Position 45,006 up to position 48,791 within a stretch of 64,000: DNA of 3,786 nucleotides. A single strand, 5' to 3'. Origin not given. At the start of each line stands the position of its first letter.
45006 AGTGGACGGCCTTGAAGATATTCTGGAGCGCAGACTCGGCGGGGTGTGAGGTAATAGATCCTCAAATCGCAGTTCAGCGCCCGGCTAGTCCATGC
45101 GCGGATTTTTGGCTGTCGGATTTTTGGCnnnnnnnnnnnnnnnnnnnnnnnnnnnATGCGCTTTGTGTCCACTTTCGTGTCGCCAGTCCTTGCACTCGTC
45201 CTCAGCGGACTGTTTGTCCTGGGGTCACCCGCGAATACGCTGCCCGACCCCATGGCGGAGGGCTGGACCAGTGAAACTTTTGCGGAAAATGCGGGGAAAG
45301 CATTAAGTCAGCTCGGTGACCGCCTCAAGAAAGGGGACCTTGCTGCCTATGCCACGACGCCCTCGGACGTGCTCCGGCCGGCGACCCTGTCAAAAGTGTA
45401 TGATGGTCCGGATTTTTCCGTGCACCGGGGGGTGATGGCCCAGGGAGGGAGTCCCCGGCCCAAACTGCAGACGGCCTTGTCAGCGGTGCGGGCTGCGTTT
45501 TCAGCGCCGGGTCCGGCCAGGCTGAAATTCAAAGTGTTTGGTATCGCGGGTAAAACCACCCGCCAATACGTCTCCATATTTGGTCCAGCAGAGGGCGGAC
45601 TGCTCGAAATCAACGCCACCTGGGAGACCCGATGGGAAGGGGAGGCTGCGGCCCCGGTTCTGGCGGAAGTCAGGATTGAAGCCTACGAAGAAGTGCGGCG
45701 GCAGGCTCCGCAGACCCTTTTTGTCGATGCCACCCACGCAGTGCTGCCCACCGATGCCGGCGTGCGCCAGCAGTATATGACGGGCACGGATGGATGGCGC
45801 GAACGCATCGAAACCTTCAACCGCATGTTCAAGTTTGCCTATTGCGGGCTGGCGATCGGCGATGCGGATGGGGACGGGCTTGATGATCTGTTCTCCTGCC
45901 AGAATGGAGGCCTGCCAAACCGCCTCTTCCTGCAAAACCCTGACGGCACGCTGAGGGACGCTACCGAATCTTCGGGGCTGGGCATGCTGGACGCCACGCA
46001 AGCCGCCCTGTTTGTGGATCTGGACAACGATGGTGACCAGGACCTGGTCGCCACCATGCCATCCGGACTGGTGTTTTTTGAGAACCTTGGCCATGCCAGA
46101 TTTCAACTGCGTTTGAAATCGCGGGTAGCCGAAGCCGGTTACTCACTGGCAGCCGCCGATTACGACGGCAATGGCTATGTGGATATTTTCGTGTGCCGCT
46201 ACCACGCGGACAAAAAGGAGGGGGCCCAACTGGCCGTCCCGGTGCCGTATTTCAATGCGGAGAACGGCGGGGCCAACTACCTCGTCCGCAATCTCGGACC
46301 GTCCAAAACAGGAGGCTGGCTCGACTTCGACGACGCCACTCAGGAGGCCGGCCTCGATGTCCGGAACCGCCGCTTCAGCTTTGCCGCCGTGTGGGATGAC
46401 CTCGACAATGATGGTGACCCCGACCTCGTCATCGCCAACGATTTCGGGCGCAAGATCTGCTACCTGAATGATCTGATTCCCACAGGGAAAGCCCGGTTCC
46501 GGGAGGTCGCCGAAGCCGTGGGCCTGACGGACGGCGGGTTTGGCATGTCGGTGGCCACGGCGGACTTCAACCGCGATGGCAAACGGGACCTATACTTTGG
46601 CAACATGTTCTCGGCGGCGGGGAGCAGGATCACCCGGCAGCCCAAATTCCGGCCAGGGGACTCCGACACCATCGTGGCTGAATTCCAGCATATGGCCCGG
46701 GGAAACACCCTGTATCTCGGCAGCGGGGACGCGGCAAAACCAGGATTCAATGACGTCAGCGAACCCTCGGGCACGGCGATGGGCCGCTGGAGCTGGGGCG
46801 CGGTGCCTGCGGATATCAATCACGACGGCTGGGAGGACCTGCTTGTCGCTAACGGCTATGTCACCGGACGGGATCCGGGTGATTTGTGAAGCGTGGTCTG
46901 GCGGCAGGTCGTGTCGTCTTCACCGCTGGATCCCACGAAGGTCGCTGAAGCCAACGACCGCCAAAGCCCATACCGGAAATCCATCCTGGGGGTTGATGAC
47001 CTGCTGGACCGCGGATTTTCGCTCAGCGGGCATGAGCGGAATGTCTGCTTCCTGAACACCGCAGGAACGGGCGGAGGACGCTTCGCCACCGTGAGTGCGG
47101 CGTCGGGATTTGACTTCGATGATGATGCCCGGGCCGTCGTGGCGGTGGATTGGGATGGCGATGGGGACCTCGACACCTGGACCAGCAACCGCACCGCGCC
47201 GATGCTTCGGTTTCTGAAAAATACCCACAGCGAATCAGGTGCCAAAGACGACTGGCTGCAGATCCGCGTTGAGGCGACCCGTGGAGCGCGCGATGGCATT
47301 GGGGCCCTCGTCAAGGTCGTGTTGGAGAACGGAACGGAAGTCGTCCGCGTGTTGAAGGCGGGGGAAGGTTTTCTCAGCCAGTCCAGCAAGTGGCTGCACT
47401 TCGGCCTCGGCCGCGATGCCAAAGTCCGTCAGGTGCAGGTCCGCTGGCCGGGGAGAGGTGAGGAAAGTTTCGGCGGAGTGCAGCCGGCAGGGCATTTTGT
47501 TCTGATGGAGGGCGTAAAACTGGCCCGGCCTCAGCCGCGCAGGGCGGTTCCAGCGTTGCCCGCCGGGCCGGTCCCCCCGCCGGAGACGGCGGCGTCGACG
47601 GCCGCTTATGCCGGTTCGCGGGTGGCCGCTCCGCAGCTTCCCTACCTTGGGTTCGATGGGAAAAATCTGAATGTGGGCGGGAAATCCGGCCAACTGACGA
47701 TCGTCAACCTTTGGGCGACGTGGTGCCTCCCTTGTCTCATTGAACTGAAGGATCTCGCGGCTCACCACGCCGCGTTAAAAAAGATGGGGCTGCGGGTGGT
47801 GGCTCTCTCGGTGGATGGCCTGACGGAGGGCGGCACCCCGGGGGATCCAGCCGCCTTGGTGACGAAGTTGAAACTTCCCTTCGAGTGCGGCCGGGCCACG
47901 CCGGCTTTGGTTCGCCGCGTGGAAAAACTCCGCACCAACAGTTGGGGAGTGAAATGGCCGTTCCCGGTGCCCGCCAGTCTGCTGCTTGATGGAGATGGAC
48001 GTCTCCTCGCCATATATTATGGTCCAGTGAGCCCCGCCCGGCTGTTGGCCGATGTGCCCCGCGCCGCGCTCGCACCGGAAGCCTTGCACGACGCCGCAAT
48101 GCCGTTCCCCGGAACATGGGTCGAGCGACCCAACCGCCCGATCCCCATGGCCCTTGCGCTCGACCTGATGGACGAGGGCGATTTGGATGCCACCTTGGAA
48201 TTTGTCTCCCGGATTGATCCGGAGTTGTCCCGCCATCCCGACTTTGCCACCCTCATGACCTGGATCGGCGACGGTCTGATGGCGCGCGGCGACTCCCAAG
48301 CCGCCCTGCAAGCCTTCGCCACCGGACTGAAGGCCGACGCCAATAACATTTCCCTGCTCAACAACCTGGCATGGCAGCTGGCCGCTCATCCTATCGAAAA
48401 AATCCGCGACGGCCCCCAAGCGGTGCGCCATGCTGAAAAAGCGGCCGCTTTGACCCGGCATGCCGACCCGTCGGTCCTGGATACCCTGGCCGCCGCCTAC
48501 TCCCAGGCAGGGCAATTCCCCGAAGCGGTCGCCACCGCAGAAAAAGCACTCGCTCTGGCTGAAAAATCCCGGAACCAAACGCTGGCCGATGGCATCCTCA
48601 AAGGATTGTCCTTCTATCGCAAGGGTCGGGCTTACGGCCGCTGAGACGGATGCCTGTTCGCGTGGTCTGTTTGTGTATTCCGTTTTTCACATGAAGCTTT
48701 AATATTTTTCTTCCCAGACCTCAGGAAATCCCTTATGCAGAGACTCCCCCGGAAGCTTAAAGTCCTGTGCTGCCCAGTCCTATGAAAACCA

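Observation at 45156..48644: Two same-frame ORFs split by a single TGA look like one selenoprotein (FG-GAP + ASPIC/UnbV + thioredoxin-like + TPR)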

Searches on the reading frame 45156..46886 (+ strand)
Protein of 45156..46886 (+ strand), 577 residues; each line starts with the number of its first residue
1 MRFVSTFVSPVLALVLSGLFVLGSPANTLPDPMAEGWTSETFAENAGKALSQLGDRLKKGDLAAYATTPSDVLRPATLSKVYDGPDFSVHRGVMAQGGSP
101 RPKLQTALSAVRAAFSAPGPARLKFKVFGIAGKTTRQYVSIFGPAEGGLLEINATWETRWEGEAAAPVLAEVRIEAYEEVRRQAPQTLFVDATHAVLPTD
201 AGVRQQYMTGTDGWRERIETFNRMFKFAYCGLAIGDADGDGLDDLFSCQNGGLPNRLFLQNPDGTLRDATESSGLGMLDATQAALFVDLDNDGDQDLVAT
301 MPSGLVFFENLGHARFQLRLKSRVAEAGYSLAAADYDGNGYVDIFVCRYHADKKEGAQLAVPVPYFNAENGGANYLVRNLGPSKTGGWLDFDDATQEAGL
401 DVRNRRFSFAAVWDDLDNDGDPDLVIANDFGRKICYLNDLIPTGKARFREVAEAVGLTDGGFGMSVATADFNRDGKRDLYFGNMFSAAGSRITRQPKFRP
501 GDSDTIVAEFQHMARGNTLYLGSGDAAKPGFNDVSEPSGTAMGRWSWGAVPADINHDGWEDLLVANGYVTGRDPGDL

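Call 4: search_protein_families(library=pfam, proteins=[window:45156-46886:+], max_evalue=0.01)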
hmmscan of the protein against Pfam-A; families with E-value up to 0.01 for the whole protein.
window:45156-46886:+ (577 aa): 2 families
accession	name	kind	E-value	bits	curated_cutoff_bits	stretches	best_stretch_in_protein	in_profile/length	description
PF13517.12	FG-GAP_3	-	9.2e-34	116.3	26.9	4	415-480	1-60/61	FG-GAP-like repeat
PF01839.29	FG-GAP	-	5e-21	74.6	22.1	4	462-486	1-25/37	FG-GAP repeat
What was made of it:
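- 45860..47230 (+): FG-GAP / VCBS beta-propeller region, boundaries approximate. It continues across the TGA: a DxDxDG blade, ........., lies downstream of it. Pfam FG-GAP_3 and FG-GAP in the first half (call 4).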

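Call 12: search_protein_families(library=ncbifam, proteins=[window:45156-46886:+], max_evalue=0.001)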
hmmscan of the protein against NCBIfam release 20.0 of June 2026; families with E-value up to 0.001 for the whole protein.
window:45156-46886:+ (577 aa): 0 families

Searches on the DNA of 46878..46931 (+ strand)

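Call 97: build_rna_model(alignment_id=A2, structure=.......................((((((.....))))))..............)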
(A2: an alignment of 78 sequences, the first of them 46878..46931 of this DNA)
Model R1 built from alignment A2 (78 sequences, 54 columns); structure: as given.
model positions 54; base pairs 6; branch points 0; effective number of sequences 12.18; information 1.028 bits per position. Calibrated on 0.2 Mb of random sequence (short: E-values are rough).
structure used (alignment columns):
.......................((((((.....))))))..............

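Call 98: search_with_rna_model(model_id=R1, sources=[window, L001, L002, L003, L004, L005, L006, L007, L008, L009, L010, L011, L012, L013, L014, L015, L016, L017, L018, L019, L020, L021, L022, L023, L024, L025, L026, L027, L028, L029, L030, L031, L032, L033, L034, L035, L036, L037, L038, L039, L040, L041, L042, L043, L044, L045, L046, L047, L048, L049, L050, L051, L052, L053, L054, L055, L056, L057, L058, L059, L060, L061, L062, L063, L064, L065, L066, L067, L068, L069, L070, L071, L072, L073, L074, L075, L076, L077, L078, L079, L080, L081, L082, L083, L084, L085, L086, L087, L088, L089], max_evalue=1)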
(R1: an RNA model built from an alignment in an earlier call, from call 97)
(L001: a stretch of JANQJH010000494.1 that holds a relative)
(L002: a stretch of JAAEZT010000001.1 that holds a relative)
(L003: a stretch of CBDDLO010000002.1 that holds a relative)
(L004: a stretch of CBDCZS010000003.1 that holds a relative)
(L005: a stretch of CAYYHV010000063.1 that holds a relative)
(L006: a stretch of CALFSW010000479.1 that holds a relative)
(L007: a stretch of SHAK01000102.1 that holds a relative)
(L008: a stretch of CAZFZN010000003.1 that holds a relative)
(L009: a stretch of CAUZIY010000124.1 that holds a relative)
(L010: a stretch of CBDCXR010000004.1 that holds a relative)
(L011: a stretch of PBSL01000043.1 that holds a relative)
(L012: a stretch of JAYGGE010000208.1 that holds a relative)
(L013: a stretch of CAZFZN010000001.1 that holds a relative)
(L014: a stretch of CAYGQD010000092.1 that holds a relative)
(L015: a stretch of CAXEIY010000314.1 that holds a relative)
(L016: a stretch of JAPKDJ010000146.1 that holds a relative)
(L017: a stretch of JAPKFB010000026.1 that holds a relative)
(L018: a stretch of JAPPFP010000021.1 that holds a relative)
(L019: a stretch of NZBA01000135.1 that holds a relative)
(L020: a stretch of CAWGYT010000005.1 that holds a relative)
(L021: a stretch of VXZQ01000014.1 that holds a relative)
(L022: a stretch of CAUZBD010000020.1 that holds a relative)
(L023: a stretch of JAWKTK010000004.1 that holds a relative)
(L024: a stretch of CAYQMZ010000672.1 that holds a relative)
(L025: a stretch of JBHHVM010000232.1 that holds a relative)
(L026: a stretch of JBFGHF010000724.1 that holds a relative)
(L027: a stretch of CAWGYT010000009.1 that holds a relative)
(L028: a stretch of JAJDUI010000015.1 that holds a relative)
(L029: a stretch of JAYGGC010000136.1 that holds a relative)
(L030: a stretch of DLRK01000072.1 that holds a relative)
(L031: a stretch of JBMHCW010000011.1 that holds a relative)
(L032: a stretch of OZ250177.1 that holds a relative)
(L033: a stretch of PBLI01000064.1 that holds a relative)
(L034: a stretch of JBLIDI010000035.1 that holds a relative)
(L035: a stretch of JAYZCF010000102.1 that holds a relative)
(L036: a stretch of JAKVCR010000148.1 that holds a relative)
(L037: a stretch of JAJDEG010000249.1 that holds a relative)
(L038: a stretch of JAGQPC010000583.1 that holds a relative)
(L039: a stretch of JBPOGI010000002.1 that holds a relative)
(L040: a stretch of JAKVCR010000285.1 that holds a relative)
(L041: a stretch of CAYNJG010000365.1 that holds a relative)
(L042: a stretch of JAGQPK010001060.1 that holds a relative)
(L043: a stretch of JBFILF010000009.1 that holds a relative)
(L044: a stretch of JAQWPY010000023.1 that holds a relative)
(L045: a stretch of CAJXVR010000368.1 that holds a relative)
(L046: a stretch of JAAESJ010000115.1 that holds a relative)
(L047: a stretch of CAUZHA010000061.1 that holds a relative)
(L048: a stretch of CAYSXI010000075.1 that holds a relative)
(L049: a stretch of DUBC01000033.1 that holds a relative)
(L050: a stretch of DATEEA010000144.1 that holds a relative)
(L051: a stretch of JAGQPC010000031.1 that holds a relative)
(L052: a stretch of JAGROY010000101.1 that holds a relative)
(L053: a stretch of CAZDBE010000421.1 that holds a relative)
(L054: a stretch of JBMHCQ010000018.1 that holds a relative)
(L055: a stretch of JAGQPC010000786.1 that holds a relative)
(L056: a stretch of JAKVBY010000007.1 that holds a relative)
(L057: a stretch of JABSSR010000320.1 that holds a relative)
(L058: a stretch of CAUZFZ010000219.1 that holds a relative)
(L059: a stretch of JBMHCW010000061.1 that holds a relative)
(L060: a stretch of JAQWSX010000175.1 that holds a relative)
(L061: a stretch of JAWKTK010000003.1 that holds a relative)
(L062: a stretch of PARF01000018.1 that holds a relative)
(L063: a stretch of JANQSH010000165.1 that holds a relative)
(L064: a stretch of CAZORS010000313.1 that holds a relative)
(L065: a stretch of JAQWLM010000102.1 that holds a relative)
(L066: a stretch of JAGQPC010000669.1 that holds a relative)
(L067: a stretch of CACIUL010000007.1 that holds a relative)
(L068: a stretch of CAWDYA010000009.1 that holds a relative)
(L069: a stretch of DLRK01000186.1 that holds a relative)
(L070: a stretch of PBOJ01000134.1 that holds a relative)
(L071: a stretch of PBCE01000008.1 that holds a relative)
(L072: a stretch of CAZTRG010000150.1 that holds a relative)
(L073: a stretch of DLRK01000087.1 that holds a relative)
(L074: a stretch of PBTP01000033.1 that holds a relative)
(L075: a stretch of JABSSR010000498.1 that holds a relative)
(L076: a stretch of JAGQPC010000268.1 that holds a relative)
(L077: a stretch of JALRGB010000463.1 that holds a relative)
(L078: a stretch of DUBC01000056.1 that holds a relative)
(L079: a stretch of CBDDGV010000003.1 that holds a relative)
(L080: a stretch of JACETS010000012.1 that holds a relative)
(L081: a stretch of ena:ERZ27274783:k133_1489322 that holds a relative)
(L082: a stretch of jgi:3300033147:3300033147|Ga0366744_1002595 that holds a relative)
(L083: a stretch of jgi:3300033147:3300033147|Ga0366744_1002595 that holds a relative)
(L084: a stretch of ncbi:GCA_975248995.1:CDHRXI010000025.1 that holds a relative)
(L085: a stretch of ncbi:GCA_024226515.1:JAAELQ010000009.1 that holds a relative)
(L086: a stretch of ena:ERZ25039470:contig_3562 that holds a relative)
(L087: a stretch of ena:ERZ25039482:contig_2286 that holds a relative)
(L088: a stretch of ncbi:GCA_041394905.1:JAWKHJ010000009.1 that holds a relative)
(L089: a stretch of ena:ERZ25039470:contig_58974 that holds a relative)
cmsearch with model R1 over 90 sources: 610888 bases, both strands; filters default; matches with E-value up to 1: 92.
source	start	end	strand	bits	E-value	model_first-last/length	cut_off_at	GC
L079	3490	3543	+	74.5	7.6e-18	1-54/54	no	0.57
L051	3853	3906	+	73.4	1.5e-17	1-54/54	no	0.5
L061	3847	3900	+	73.4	1.5e-17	1-54/54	no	0.48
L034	3505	3558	+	73.4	1.5e-17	1-54/54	no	0.59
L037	3850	3903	+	73.3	1.6e-17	1-54/54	no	0.59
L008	3478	3531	+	73.3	1.6e-17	1-54/54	no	0.59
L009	3841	3894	+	73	1.9e-17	1-54/54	no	0.56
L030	3853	3906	+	72.9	2.1e-17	1-54/54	no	0.59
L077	2229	2282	+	72.8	2.2e-17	1-54/54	no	0.57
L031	3508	3561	+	72.5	2.6e-17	1-54/54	no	0.54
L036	3853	3906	+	72.4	2.8e-17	1-54/54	no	0.57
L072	579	632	+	72.3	3e-17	1-54/54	no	0.63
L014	3505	3558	+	71.5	5e-17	1-54/54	no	0.52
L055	942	995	+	71.3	5.6e-17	1-54/54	no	0.54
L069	3508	3561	+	71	6.8e-17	1-54/54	no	0.59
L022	876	929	+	70.9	7.1e-17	1-54/54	no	0.52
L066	578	631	+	69.9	1.3e-16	1-54/54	no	0.52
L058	3490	3543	+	69.8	1.4e-16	1-54/54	no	0.54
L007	3308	3361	+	69.6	1.6e-16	1-54/54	no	0.5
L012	2322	2375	+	69.4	1.8e-16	1-54/54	no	0.57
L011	3490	3543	+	69.4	1.8e-16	1-54/54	no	0.61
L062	3859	3912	+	69.1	2.2e-16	1-54/54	no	0.54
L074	4015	4068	+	68.3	3.6e-16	1-54/54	no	0.52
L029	3850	3903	+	68.3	3.7e-16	1-54/54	no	0.59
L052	3517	3570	+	68.1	4e-16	1-54/54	no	0.63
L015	2290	2343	+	67.6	5.6e-16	1-54/54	no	0.54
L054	3871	3924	+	67.6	5.6e-16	1-54/54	no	0.56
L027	3490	3543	+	67.5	6.1e-16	1-54/54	no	0.56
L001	3862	3915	+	67.4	6.3e-16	1-54/54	no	0.56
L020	3862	3915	+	67.2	7e-16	1-54/54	no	0.5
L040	2154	2207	+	66.8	9.2e-16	1-54/54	no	0.59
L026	856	909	+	66.8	9.5e-16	1-54/54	no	0.56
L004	3859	3912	+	66.7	9.8e-16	1-54/54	no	0.5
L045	3844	3897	+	66.5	1.1e-15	1-54/54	no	0.54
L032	3493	3546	+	66.5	1.1e-15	1-54/54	no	0.69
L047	3502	3555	+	66.3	1.3e-15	1-54/54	no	0.57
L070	3490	3543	+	66.1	1.4e-15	1-54/54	no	0.59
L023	3832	3885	+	66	1.5e-15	1-54/54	no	0.52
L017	3865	3918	+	65.7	1.9e-15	1-54/54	no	0.63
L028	3844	3897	+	65.6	2e-15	1-54/54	no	0.67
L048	3904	3957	+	65.2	2.5e-15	1-54/54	no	0.5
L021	3493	3546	+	65.1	2.8e-15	1-54/54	no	0.67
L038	822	875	+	64.9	3e-15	1-54/54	no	0.57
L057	2317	2370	+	64.7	3.3e-15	1-54/54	no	0.5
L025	3442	3495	+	64.7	3.5e-15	1-54/54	no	0.56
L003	3490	3543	+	64.6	3.6e-15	1-54/54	no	0.52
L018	3493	3546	+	64.6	3.7e-15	1-54/54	no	0.69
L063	3823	3876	+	64.1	5e-15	1-54/54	no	0.59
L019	3499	3552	+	64.1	5.1e-15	1-54/54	no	0.59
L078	3496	3549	+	63.9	5.6e-15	1-54/54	no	0.48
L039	3856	3909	+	63.9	5.7e-15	1-54/54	no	0.54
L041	2793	2846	+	63.5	7.4e-15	1-54/54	no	0.54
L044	3523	3576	+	63.3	8.1e-15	1-54/54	no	0.48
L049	3880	3933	+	63.3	8.1e-15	1-54/54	no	0.44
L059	3853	3906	+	63.2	8.8e-15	1-54/54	no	0.56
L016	2177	2230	+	63.1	9e-15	1-54/54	no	0.46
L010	3514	3567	+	62.5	1.4e-14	1-54/54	no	0.63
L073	3859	3912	+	61.8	2.1e-14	1-54/54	no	0.59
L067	3844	3897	+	61.2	3e-14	1-54/54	no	0.59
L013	3517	3570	+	60.9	3.8e-14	1-54/54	no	0.67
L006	1933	1986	+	60.6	4.4e-14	1-54/54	no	0.54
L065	2645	2698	+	60.5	4.7e-14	1-54/54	no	0.54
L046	3227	3280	+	60.4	4.9e-14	1-54/54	no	0.57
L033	3844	3897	+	60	6.5e-14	1-54/54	no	0.57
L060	3508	3561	+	58.6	1.6e-13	1-54/54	no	0.56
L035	2866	2919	+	58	2.3e-13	1-54/54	no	0.48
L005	3826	3879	+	57.8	2.6e-13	1-54/54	no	0.5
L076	3889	3942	+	57.3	3.5e-13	1-54/54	no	0.46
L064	2057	2110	+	57.2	3.7e-13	1-54/54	no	0.56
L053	2337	2390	+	56.9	4.5e-13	1-54/54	no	0.52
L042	706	759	+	56.6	5.5e-13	1-54/54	no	0.54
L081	2125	2178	+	56.5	5.9e-13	1-54/54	no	0.65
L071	3859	3910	+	55.8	9e-13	1-54/54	no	0.52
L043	3874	3927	+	54.6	1.9e-12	1-54/54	no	0.59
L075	1874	1927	+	54.1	2.6e-12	1-54/54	no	0.52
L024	939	992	+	53.9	2.9e-12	1-54/54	no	0.54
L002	3829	3882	+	49.3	5.3e-11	1-54/54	no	0.48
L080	3496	3549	+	46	4.1e-10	1-54/54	no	0.48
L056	3490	3543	+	44.3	1.2e-09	1-54/54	no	0.52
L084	3403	3456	+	38.6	4.3e-08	1-54/54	no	0.67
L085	3628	3681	+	36.6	1.5e-07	1-54/54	no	0.65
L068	3490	3543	+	28.4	2.5e-05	1-54/54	no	0.63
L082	3338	3390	+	23.4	0.00055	1-54/54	no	0.68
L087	1193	1246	+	23.3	0.00061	1-54/54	no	0.56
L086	1406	1444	+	20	0.0046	16-54/54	no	0.59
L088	1285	1331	+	19.9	0.0049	1-54/54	no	0.55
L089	1153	1192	+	16.3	0.049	12-54/54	no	0.62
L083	3391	3444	+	13.5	0.27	1-54/54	no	0.69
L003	1886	1950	-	13.2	0.32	1-54/54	no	0.51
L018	4594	4624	+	12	0.7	23-54/54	no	0.71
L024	2885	2940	-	11.9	0.73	1-54/54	no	0.48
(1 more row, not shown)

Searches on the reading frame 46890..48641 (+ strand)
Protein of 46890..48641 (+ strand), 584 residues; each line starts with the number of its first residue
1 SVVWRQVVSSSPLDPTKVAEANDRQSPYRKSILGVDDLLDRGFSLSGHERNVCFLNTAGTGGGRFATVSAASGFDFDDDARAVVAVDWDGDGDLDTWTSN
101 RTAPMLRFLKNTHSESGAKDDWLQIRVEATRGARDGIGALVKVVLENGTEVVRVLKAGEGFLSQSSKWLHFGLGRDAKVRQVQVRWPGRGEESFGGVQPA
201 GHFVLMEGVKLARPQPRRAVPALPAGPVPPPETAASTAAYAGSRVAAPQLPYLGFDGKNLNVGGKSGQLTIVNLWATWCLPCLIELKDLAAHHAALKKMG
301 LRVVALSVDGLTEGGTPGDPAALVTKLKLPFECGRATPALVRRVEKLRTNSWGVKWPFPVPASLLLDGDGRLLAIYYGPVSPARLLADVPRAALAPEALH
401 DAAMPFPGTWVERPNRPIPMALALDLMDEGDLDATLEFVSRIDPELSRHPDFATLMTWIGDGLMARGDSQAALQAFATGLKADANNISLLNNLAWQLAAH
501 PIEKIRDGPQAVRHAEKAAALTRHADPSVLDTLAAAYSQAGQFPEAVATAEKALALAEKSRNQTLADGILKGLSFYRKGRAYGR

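Call 4: search_protein_families(library=pfam, proteins=[window:46890-48641:+], max_evalue=0.01)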
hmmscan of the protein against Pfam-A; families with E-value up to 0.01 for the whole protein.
window:46890-48641:+ (584 aa): 12 families
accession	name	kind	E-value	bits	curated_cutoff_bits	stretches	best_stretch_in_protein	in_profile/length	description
PF07593.17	UnbV_ASPIC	-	5.6e-15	55.4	23.4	1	136-198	1-62/68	ASPIC and UnbV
PF00578.27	AhpC-TSA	-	2.2e-07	31.3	26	1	255-332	13-85/124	AhpC/TSA family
PF07719.23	TPR_2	-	2.2e-06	27.8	27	1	529-559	3-33/34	Tetratricopeptide repeat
PF13428.12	TPR_14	-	0.00018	22.3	23.5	0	528-560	2-34/44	Tetratricopeptide repeat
PF08534.16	Redoxin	-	0.00023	21.4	26.6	1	247-309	8-71/148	Redoxin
PF13424.12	TPR_12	-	0.0005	20.6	30.1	1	510-559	21-77/77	Tetratricopeptide repeat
PF00515.34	TPR_1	-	0.0015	18.7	27.8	0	533-558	7-32/34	Tetratricopeptide repeat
PF13374.12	TPR_10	-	0.0024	18.3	27.5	1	529-559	4-34/42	Tetratricopeptide repeat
PF14559.12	TPR_19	-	0.003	18.3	25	0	509-559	8-57/68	Tetratricopeptide repeat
PF13176.12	TPR_7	-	0.0034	17.8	27.9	0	533-561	5-33/36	Tetratricopeptide repeat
PF13431.12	TPR_17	-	0.0084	16.8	24.4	0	478-498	4-24/34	Tetratricopeptide repeat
PF23914.1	TPR_CcmH_CycH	-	0.0096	16.2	42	0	446-560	43-154/158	Cytochrome c-type biogenesis protein H TPR domain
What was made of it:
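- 47295..47483 (+): UnbV_ASPIC domain. Pfam PF07593, 55.4 bits against a cut-off of 23.4 (call 4).
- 47586..48029 (+): TlpA/ResA-like thioredoxin-fold domain with WCLPC (Cys857 and Cys860, codons 47724-47735). Pfam AhpC-TSA 31.3 bits, with Redoxin below its cut-off (call 4).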

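Call 12: search_protein_families(library=ncbifam, proteins=[window:46890-48641:+], max_evalue=0.001)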
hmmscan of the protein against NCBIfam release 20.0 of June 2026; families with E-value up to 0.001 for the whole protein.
window:46890-48641:+ (584 aa): 7 families
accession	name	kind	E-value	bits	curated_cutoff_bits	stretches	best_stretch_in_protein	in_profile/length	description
TIGR02917.1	PEP_TPR_lipo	equivalog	9.5e-18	63.5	312.2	1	400-559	720-869/899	XrtA/PEP-CTERM system TPR-repeat protein PrsT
NF047696.1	ThlDiSintTplARhiz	equivalog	1.5e-13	51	230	1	233-380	65-201/219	thiol:disulfide interchange protein TlpA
NF002854.0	PRK03147.1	subfamily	4.3e-08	33.3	170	1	247-310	42-105/176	thiol-disulfide oxidoreductase ResA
TIGR00385.1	dsbE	subfamily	2.4e-05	24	123.15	1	266-307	62-99/173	DsbE family thiol:disulfide interchange protein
NF041202.1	StoA_CxxC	exception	0.00013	21.9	210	1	245-292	31-77/163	endospore biogenesis thiol-disulfide oxidoreductase StoA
NF041054.1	WAxxUGC_long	equivalog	0.00033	20.1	300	0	240-310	77-146/354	ResA-like WAxxUGC motif-containing protein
NF008520.0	PRK11447.1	equivalog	0.00067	17.6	858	0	487-570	262-346/1157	cellulose synthase complex outer membrane protein BcsC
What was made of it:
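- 47586..48029 (+): NCBIfam TlpA 51 bits, far below the equivalog cut-off (call 12).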
